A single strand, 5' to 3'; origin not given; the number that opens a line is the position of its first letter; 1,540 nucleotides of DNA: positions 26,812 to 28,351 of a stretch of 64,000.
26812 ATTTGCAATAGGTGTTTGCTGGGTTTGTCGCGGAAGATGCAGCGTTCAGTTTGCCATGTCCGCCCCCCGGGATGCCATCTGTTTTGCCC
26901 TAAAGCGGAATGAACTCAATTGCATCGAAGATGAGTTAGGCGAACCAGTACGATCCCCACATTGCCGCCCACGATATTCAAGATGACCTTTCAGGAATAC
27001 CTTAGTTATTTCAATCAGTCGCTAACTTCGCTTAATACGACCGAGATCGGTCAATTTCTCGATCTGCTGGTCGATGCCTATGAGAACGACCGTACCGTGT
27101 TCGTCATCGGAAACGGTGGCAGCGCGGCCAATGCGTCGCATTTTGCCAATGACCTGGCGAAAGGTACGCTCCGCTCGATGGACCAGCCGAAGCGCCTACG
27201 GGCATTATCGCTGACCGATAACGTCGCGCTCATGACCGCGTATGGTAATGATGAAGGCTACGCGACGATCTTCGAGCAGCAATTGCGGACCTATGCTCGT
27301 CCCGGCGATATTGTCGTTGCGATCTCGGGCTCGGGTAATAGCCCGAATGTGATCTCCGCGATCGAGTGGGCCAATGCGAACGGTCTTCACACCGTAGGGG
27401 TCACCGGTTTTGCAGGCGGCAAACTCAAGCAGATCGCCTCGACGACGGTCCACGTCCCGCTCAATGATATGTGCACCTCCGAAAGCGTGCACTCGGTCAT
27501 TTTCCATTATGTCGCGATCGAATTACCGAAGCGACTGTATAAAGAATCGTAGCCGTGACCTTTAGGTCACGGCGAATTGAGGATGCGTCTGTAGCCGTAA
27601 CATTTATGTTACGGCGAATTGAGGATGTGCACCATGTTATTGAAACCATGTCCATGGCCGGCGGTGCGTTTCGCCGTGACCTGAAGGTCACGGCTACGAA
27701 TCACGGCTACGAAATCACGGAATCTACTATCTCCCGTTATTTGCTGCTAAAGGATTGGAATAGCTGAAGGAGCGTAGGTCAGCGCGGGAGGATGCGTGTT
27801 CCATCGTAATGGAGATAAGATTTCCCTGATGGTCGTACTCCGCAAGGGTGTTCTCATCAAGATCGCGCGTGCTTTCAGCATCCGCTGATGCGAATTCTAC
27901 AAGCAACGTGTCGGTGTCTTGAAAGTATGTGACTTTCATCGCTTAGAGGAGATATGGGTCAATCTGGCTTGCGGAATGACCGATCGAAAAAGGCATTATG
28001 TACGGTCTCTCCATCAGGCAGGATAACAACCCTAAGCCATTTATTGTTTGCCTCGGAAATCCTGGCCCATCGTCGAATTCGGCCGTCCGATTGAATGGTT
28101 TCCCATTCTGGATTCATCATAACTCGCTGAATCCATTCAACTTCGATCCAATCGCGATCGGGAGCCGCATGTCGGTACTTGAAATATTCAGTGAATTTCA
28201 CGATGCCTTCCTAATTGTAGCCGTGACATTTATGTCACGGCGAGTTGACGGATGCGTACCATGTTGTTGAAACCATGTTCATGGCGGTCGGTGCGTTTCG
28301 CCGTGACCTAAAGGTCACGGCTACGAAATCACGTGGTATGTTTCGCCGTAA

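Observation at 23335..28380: A roughly 5 kb accessory island sits among heptose-pathway genes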

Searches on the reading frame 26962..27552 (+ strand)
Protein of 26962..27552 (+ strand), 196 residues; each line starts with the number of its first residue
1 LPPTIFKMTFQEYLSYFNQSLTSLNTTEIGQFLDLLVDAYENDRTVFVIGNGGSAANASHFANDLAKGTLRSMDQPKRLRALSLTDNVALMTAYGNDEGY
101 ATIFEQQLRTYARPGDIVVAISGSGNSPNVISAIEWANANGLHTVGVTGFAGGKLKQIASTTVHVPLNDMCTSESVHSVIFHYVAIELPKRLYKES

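Call 3: search_protein_families(library=pfam, proteins=[window:26962-27552:+], max_evalue=0.01)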
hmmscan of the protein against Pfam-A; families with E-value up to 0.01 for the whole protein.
window:26962-27552:+ (196 aa): 2 families
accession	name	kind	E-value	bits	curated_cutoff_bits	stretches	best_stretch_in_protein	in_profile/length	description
PF13580.11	SIS_2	-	4.6e-22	79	27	1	13-149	2-138/138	SIS domain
PF01380.27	SIS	-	3.8e-08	33.6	25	1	102-167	41-106/131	SIS domain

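Call 7: search_protein_families(library=padloc, proteins=[window:26962-27552:+], max_evalue=0.01)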
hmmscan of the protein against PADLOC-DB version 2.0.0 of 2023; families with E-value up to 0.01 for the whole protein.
window:26962-27552:+ (196 aa): 0 families

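Call 9: find_encoding_contigs(protein=window:26962-27552:+, flank=10000, max_places=10)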
Protein window:26962-27552:+ (196 aa): no gene with exactly this product is on record in the collection.

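Call 18: find_related_loci(query=window:26962-27552:+, collection=metagenome_contigs, flank=10000)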
Query window:26962-27552:+ (196 aa) in metagenome_contigs; peptide patterns used: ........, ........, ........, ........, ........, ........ (x = any residue, [..] = any of these).
241 stretches matched a pattern; 148 encode a relative of the query (tblastn E <= 1e-3); the best 80 are kept; 80 distinct loci.
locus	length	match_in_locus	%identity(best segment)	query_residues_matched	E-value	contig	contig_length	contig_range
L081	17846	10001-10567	90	8-196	4e-115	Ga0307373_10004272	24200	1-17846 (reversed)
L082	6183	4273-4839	90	8-196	5e-115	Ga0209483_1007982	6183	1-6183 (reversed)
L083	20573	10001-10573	84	3-193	1e-111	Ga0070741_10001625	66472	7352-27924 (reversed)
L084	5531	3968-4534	86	5-193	3e-111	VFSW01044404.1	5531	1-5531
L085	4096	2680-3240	91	7-193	2e-110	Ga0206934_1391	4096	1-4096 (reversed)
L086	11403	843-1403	91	7-193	2e-109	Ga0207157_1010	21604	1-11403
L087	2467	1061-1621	90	8-194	9e-113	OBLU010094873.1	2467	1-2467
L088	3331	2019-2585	88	6-194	9e-110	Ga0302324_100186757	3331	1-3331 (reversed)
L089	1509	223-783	89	8-194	1e-114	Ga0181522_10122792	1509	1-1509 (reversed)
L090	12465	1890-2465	81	5-196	2e-105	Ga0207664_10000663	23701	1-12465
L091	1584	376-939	86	5-192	6e-110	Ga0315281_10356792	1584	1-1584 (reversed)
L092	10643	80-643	85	8-195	9e-101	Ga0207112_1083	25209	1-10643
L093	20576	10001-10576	81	5-196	2e-105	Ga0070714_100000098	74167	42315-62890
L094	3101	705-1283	77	3-195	5e-99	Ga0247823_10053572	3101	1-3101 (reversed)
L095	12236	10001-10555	69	8-192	2e-86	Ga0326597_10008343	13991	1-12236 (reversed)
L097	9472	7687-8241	62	8-192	4e-84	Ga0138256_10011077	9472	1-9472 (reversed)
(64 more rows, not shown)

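Call 34: search_protein_families(library=ncbifam, proteins=[window:26983-27552:+], max_evalue=0.1)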
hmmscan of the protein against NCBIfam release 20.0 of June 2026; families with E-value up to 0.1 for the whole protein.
window:26983-27552:+ (189 aa): 26 families (the best 25 are shown)
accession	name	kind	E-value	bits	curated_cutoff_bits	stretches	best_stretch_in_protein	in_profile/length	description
NF010546.0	PRK13936.1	equivalog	5.8e-34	117.6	276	1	3-178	11-185/197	phosphoheptose isomerase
TIGR00441.1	gmhA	equivalog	4.5e-32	111.2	209.45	1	27-177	2-149/154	D-sedoheptulose 7-phosphate isomerase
NF010547.0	PRK13938.1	equivalog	2.4e-27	95.9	320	1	27-180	36-186/196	D-sedoheptulose 7-phosphate isomerase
NF001628.0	PRK00414.1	equivalog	1.3e-25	90.1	265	1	18-176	26-181/192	D-sedoheptulose 7-phosphate isomerase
NF008138.0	PRK10886.1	equivalog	1.3e-19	70.6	352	1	28-151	33-153/196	DnaA initiator-associating protein DiaA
NF002805.0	PRK02947.1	subfamily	8.9e-10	38.1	135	1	3-144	4-144/247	sugar isomerase domain-containing protein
TIGR03127.2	RuMP_HxlB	equivalog_domain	7.1e-09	35.8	160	1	106-167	71-132/178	6-phospho-3-hexuloisomerase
NF009222.0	PRK12570.1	subfamily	1.2e-08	34.2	255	1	21-157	54-188/307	N-acetylmuramic acid 6-phosphate etherase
NF003915.0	PRK05441.1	subfamily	1.7e-08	33.8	168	1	21-158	47-182/300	N-acetylmuramic acid 6-phosphate etherase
NF008458.0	PRK11337.1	equivalog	1.7e-06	27.2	378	1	106-158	187-239/293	MurR/RpiR family transcriptional regulator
TIGR00274.1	TIGR00274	equivalog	1.5e-05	24.3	302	1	108-157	127-176/291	N-acetylmuramic acid 6-phosphate etherase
NF041755.1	RuMP_HxlAB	equivalog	2.8e-05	23.3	500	1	106-162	287-343/391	bifunctional 3-hexulose-6-phosphate synthase/6-phospho-3-hexuloisomerase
TIGR02128.1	G6PI_arch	equivalog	0.00036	19.5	213.9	1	107-159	66-120/308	bifunctional phosphoglucose/phosphomannose isomerase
NF006423.0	PRK08674.1-2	equivalog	0.00085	18.3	254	1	100-154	65-117/317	bifunctional phosphoglucose/phosphomannose isomerase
NF046059.1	NagB_SO3506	equivalog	0.0017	17.8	430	1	94-151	76-130/330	glucosamine-6-phosphate deaminase NagB-II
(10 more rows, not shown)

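Call 98: search_protein_families(library=pfam, proteins=[L082:4893-5255:+, L082:5327-5605:+], max_evalue=0.01)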
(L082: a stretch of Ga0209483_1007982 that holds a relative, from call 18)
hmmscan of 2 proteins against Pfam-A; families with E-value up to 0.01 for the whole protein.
L082:4893-5255:+ (121 aa): 0 families

L082:5327-5605:+ (93 aa): 1 family
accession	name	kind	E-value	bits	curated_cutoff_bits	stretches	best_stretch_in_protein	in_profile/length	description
PF02452.23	PemK_toxin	-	4e-09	37.1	23.1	1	1-83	18-100/109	PemK-like, MazF-like toxin of type II toxin-antitoxin system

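Call 101: search_protein_families(library=pfam, proteins=[L097:6979-7683:+, L097:5858-6970:+, L095:8779-9897:+, L095:7198-7785:+], max_evalue=0.00001)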
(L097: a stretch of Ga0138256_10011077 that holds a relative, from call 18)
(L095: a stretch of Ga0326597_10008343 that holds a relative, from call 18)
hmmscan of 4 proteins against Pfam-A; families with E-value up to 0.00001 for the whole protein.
L097:6979-7683:+ (235 aa): 2 families
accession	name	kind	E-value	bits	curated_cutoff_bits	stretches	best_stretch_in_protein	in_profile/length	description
PF00483.29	NTP_transferase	-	1e-31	110.8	21.2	1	2-224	1-239/245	Nucleotidyl transferase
PF12804.13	NTP_transf_3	-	2.2e-07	31.6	27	1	3-67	1-58/160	MobA-like NTP transferase domain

L097:5858-6970:+ (371 aa): 7 families
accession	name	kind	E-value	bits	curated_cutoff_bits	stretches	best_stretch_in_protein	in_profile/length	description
PF16363.11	GDP_Man_Dehyd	-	8.6e-35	121.2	27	2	160-336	135-329/332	GDP-mannose 4,6 dehydratase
PF01370.27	Epimerase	-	1.7e-34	119.8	20.9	2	4-127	1-122/240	NAD dependent epimerase/dehydratase family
PF01073.25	3Beta_HSD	-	2.6e-15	56.7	22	1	5-130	1-126/280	3-beta hydroxysteroid dehydrogenase/isomerase family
PF07993.18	NAD_binding_4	-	2.3e-13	50.3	20.1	1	6-231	1-225/258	Male sterility protein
PF02719.21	Polysacc_synt_2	-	5.8e-10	39.3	20.2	1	4-82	1-89/293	Polysaccharide biosynthesis protein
PF05368.20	NmrA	-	1.9e-06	28.2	27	1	2-79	3-78/298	NmrA-like family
PF00106.31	adh_short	-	9.3e-06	25.7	26.6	0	3-71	2-71/195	short chain dehydrogenase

L095:8779-9897:+ (373 aa): 7 families
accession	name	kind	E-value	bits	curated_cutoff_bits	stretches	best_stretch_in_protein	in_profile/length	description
PF01370.27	Epimerase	-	3e-35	122.2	20.9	2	4-128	1-123/240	NAD dependent epimerase/dehydratase family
PF16363.11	GDP_Man_Dehyd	-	4e-32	112.4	27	2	5-125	1-134/332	GDP-mannose 4,6 dehydratase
PF01073.25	3Beta_HSD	-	7.2e-18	65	22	1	5-130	1-126/280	3-beta hydroxysteroid dehydrogenase/isomerase family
PF07993.18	NAD_binding_4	-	8e-14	51.8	20.1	1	61-255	79-255/258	Male sterility protein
PF02719.21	Polysacc_synt_2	-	8.3e-12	45.3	20.2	1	4-120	1-128/293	Polysaccharide biosynthesis protein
PF13460.12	NAD_binding_10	-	8.6e-08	32.7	27.2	1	8-155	1-139/184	NAD(P)H-binding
PF05368.20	NmrA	-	7.3e-07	29.5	27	1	3-101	4-91/298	NmrA-like family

L095:7198-7785:+ (196 aa): 3 families
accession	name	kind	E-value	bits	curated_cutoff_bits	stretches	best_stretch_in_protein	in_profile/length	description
PF00132.30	Hexapep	-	2.4e-23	81.2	27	3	103-137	2-36/36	Bacterial transferase hexapeptide (six repeats)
PF14602.12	Hexapep_2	-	2.9e-11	43.3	27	1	110-137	9-34/34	Hexapeptide repeat of succinyl-transferase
PF25084.1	LbH_EIF2B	-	5.7e-08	33.1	54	0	18-88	29-96/105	EIF2B subunit epsilon LbH domain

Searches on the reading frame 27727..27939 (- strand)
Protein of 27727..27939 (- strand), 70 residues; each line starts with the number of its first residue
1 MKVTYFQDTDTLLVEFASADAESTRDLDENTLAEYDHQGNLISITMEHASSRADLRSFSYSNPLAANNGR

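Call 3: search_protein_families(library=pfam, proteins=[window:27727-27939:-], max_evalue=0.01)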
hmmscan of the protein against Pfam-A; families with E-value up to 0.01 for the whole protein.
window:27727-27939:- (70 aa): 1 family
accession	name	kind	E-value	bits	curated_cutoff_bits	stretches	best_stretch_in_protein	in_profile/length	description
PF10049.14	DUF2283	-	9.9e-14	51.7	23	1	2-50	1-49/49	Protein of unknown function (DUF2283)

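Call 7: search_protein_families(library=padloc, proteins=[window:27727-27939:-], max_evalue=0.01)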
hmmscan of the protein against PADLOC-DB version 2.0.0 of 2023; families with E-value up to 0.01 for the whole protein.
window:27727-27939:- (70 aa): 0 families

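Call 34: search_protein_families(library=ncbifam, proteins=[window:27727-27939:-], max_evalue=0.1)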
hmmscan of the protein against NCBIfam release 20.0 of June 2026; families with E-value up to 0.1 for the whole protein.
window:27727-27939:- (70 aa): 0 families

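Call 68: search_protein_families(library=phrogs, proteins=[window:27727-27939:-], max_evalue=0.01)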
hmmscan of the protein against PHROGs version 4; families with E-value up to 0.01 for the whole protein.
window:27727-27939:- (70 aa): 0 families

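Call 79: find_encoding_contigs(protein=window:27727-27939:-, flank=3000, max_places=10)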
Protein window:27727-27939:- (70 aa): 4 contigs read that carry it; 3 places shown.
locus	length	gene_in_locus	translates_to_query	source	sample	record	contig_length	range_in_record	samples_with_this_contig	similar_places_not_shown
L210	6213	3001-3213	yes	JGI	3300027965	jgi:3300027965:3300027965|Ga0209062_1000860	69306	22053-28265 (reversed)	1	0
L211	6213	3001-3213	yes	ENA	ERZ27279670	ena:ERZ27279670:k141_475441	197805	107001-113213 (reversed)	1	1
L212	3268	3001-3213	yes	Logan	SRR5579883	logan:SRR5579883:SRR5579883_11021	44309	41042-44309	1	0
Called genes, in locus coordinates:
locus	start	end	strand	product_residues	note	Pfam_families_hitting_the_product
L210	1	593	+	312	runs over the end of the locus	PF02470:MlaD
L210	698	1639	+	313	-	PF18933:PsbP_2 (faint)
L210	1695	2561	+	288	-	PF14805:THDPS_N_2, PF00132:Hexapep (weak), PF14602:Hexapep_2 (weak)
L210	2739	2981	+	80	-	-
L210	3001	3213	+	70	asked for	PF10049:DUF2283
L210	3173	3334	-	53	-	-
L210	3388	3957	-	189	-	PF13580:SIS_2, PF01380:SIS (weak)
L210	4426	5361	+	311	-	-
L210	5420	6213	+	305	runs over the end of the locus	PF05014:Nuc_deoxyrib_tr (weak)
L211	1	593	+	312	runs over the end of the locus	PF02470:MlaD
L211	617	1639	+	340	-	PF18933:PsbP_2 (faint)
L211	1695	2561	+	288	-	PF14805:THDPS_N_2, PF00132:Hexapep (weak), PF14602:Hexapep_2 (weak)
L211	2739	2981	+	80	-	-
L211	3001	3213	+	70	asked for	PF10049:DUF2283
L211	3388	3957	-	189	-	PF13580:SIS_2, PF01380:SIS (weak)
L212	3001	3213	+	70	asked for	PF10049:DUF2283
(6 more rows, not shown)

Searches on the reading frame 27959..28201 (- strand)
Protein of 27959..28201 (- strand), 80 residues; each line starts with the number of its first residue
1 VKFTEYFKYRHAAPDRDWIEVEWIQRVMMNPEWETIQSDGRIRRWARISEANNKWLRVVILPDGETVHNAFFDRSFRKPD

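Call 3: search_protein_families(library=pfam, proteins=[window:27959-28201:-], max_evalue=0.01)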
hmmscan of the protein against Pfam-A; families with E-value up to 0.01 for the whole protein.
window:27959-28201:- (80 aa): 0 families

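Call 7: search_protein_families(library=padloc, proteins=[window:27959-28201:-], max_evalue=0.01)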
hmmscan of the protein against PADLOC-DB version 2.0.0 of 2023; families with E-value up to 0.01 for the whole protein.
window:27959-28201:- (80 aa): 0 families

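Call 34: search_protein_families(library=ncbifam, proteins=[window:27959-28201:-], max_evalue=0.1)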
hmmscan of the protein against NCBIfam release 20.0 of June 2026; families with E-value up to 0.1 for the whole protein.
window:27959-28201:- (80 aa): 0 families

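Call 53: search_protein_families(library=pfam, proteins=[window:27959-28201:-], max_evalue=1)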
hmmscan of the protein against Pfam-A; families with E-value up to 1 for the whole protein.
window:27959-28201:- (80 aa): 1 family
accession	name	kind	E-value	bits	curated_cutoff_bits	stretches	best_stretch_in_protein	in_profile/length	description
PF14076.12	DUF4258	-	0.015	16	25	1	16-65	11-62/71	Domain of unknown function (DUF4258)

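Call 68: search_protein_families(library=phrogs, proteins=[window:27959-28201:-], max_evalue=0.01)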
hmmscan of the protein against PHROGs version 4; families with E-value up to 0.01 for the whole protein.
window:27959-28201:- (80 aa): 0 families

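Call 83: search_solved_structures(query=window:27959-28201:-, max_evalue=10)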
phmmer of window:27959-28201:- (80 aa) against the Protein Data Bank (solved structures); distinct sequences matched with E-value up to 10: 1.
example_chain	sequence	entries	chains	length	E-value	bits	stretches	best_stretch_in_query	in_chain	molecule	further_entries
3rdy_A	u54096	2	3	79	1.3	12.2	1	31-68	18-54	BWI-1=PROTEASE inhibitor/trypsin inhibitor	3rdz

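Call 84: search_dna_similar(query=window:27959-28201:-, collection=plasmids, mode=protein, max_evalue=0.001, max_rows=12)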
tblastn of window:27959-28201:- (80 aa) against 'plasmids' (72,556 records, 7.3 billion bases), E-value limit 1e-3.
Records with a match: 3; places in all: 3; records where one place covers at least 80% of the query: 2.
Best place of each record, by identity: <60% 3.
By first word of the organism name: Rhodothermus 2; Picosynechococcus 1.
By predicted mobility (MOB-suite, as given by PLSDB): non-mobilizable 3.
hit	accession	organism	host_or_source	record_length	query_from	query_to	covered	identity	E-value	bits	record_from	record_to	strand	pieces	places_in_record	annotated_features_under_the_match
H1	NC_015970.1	Rhodothermus marinus SG0.5JP17-172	-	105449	1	77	96%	54.5%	9e-18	82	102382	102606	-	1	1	hypothetical protein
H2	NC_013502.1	Rhodothermus marinus DSM 4252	-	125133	1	77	96%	54.5%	9e-18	82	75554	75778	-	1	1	hypothetical protein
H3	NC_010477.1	Picosynechococcus sp. PCC 7002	-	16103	15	77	79%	42.6%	2e-5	47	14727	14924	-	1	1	DUF4258 domain-containing protein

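Call 86: get_annotated_region(hit=H1, flank=1500)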
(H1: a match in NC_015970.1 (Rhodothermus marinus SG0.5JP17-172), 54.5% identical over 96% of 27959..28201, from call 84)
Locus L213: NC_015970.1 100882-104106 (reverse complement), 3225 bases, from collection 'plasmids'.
description: Rhodothermus marinus SG0.5JP17-172 plasmid pRHOM17201, complete sequence
organism: Rhodothermus marinus SG0.5JP17-172 (NCBI taxid 762570)
taxonomy: Bacteria; Rhodothermota; Rhodothermia; Rhodothermales; Rhodothermaceae; Rhodothermus; Rhodothermus marinus; Rhodothermus marinus SG0.5JP17-172
host: -; source: -; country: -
typing (MOB-suite, as given by PLSDB): non-mobilizable; replicon rep_cluster_1386
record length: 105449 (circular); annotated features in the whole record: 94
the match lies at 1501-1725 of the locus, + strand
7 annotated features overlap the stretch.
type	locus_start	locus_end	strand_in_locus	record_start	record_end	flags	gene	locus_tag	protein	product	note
CDS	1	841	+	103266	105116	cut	-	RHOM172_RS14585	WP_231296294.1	methyl-accepting chemotaxis protein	GO:0007165 - signal transduction [Evidence IEA]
CDS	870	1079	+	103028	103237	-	-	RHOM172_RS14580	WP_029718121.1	hypothetical protein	-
CDS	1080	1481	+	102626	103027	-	-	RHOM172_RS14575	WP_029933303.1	hypothetical protein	-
CDS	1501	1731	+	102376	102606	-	-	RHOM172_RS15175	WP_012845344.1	hypothetical protein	-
CDS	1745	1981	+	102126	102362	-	-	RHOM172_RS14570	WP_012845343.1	DUF2283 domain-containing protein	-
CDS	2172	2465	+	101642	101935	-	-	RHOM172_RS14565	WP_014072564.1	nucleotidyltransferase domain-containing protein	-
CDS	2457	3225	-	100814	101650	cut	-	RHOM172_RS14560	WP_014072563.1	IS982 family transposase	-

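Call 87: get_annotated_region(hit=H3, flank=1200)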
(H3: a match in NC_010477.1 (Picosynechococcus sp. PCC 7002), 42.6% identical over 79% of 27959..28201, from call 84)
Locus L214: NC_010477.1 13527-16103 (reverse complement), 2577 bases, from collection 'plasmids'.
description: Picosynechococcus sp. PCC 7002 plasmid pAQ3, complete sequence
organism: Picosynechococcus sp. PCC 7002 (NCBI taxid 32049)
taxonomy: Bacteria; Cyanobacteriota; Cyanophyceae; Chroococcales; Geminocystaceae; Picosynechococcus; Picosynechococcus sp. PCC 7002
host: -; source: -; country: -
typing (MOB-suite, as given by PLSDB): non-mobilizable
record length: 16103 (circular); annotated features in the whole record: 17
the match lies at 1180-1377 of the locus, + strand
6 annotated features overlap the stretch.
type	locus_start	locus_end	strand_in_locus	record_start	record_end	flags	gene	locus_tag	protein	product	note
CDS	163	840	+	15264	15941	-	-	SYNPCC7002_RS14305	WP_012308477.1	recombinase family protein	GO:0006310 - DNA recombination [Evidence IEA]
CDS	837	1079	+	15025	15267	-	-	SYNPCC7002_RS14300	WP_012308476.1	hypothetical protein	-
CDS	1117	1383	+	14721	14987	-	-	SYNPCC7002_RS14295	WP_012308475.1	DUF4258 domain-containing protein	-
CDS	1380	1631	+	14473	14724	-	-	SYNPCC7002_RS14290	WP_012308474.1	DUF2283 domain-containing protein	-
CDS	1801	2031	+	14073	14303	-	-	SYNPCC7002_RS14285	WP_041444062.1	hypothetical protein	-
CDS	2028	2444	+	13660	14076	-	-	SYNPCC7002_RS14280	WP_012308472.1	PIN domain-containing protein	-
